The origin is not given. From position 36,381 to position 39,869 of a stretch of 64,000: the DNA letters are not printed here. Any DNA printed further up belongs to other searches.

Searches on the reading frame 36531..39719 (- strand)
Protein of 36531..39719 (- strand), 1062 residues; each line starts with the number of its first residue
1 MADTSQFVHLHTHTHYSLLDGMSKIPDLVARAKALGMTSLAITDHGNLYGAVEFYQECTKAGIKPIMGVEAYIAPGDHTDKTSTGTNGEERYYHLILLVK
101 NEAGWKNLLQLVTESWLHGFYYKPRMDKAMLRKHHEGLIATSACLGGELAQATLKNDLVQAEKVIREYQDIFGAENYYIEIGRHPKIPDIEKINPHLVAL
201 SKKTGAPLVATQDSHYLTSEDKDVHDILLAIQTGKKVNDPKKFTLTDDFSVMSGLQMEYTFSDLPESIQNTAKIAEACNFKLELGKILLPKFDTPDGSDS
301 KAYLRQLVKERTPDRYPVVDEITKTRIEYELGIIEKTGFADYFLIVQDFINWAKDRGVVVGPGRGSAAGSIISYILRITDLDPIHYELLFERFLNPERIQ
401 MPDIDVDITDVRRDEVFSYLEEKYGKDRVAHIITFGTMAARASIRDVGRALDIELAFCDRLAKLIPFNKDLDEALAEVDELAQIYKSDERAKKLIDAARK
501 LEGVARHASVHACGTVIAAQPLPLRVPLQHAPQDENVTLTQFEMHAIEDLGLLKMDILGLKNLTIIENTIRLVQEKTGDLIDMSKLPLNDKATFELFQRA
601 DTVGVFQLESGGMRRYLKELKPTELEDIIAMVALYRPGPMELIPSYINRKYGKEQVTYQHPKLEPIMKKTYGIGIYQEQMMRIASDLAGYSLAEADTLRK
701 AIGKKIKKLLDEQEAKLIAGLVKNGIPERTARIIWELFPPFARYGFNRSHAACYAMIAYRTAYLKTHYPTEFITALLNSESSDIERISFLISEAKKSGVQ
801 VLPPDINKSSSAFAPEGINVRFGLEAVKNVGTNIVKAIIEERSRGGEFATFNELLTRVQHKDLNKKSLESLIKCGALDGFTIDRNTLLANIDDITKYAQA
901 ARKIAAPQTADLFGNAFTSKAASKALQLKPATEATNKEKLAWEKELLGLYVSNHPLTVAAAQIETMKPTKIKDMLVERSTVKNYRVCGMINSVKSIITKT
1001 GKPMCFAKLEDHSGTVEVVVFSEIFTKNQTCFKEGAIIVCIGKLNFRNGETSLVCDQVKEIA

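Call 8: search_protein_families(library=pfam, proteins=[window:36531-39719:-], max_evalue=0.01)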
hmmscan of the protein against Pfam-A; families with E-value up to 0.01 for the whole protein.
window:36531-39719:- (1062 aa): 8 families
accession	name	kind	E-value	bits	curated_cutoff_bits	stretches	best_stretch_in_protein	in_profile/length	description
PF07733.18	DNA_pol3_alpha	-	3.9e-99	331.9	23.9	1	303-559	2-260/260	Bacterial DNA polymerase III alpha NTPase domain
PF17657.6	DNA_pol3_finger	-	3.2e-63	212.4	22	1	562-725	1-166/166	Bacterial DNA polymerase III alpha subunit finger domain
PF02811.25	PHP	-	1.3e-59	201.6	26.4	1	9-184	1-164/164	PHP domain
PF14579.12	HHH_6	-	2.7e-28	98.5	25.6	1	798-887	1-90/90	Helix-hairpin-helix motif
PF01336.31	tRNA_anti-codon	-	1e-13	51.4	27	1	985-1060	2-74/75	OB-fold nucleic acid binding domain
PF13742.12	tRNA_anti_2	-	1e-05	26.1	27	1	970-1058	9-94/95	OB-fold nucleic acid binding domain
PF15072.12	HROB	-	0.0045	17.4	30.8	0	985-1039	2-55/85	Homologous recombination OB-fold protein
PF12836.13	HHH_3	-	0.009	16.5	27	0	824-869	16-58/65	Helix-hairpin-helix motif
